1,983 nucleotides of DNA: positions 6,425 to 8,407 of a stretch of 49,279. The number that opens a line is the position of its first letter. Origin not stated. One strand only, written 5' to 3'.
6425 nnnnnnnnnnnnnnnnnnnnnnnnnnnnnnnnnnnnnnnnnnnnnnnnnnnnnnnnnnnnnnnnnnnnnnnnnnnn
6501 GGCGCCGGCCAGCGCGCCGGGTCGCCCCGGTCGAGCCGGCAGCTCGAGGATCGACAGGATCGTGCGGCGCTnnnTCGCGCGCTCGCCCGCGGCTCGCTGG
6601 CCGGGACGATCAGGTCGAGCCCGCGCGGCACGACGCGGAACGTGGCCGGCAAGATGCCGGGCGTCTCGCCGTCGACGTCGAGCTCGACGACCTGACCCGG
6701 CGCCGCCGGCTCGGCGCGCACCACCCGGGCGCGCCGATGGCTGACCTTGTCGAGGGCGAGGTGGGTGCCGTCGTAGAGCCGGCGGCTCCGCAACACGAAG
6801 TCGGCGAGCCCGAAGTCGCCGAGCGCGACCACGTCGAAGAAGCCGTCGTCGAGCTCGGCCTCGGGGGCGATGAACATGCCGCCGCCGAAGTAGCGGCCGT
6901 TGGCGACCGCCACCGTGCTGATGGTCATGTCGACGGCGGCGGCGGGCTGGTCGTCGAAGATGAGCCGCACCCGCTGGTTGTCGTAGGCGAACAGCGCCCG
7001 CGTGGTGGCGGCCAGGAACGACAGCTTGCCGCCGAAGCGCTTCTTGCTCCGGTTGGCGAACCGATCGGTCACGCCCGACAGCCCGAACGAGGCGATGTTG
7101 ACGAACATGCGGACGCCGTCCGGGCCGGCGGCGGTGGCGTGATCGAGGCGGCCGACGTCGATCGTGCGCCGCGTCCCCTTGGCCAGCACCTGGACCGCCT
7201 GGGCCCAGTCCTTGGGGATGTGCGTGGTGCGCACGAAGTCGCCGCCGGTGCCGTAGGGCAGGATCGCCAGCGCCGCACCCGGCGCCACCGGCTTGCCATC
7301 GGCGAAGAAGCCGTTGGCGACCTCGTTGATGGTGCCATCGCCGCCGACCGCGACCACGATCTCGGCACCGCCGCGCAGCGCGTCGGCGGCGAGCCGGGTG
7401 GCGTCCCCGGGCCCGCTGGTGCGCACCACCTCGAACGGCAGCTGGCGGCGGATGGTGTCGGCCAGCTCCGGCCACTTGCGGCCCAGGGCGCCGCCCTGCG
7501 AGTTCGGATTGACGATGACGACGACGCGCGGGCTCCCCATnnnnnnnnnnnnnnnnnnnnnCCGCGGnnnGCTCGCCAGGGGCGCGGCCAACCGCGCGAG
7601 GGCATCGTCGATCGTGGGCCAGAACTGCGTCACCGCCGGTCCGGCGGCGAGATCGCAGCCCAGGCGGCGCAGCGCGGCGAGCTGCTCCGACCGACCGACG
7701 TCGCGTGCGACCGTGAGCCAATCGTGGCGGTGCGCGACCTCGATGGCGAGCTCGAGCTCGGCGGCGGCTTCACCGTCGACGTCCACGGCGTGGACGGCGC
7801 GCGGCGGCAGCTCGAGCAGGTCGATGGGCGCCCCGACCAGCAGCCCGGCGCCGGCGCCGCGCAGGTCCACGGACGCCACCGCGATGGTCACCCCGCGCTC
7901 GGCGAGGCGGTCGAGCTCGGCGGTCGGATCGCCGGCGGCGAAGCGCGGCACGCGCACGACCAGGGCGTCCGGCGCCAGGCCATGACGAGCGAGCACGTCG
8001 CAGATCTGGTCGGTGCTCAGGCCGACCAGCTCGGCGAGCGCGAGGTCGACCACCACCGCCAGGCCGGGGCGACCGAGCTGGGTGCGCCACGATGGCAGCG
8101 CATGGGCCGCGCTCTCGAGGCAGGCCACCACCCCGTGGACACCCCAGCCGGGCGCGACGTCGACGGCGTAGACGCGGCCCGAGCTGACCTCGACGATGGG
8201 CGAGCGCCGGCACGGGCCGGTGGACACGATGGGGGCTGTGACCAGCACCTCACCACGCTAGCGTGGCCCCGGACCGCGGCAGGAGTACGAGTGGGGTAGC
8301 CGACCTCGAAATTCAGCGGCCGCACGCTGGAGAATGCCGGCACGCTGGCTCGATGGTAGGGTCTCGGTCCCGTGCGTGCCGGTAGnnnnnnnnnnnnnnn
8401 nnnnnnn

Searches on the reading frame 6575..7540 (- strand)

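Call 63: search_protein_families(library=pfam, proteins=[window:6575-7540:-], max_evalue=0.0001)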
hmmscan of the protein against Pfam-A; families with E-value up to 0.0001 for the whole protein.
window:6575-7540:- (322 aa): 2 families
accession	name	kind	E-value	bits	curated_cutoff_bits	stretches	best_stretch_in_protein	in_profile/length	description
PF19279.4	YegS_C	-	2.4e-32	112.3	27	1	150-311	3-157/158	YegS C-terminal NAD kinase beta sandwich-like domain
PF00781.29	DAGK_cat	-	2.3e-29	102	23.6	1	5-131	1-124/125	Diacylglycerol kinase catalytic domain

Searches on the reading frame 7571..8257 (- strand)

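Call 63: search_protein_families(library=pfam, proteins=[window:7571-8257:-], max_evalue=0.0001)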
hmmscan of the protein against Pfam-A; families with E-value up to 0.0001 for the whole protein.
window:7571-8257:- (229 aa): 1 family
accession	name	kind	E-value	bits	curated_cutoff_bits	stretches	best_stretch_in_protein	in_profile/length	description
PF00563.25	EAL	-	3.3e-15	56.6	31.3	1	49-208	70-232/236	EAL domain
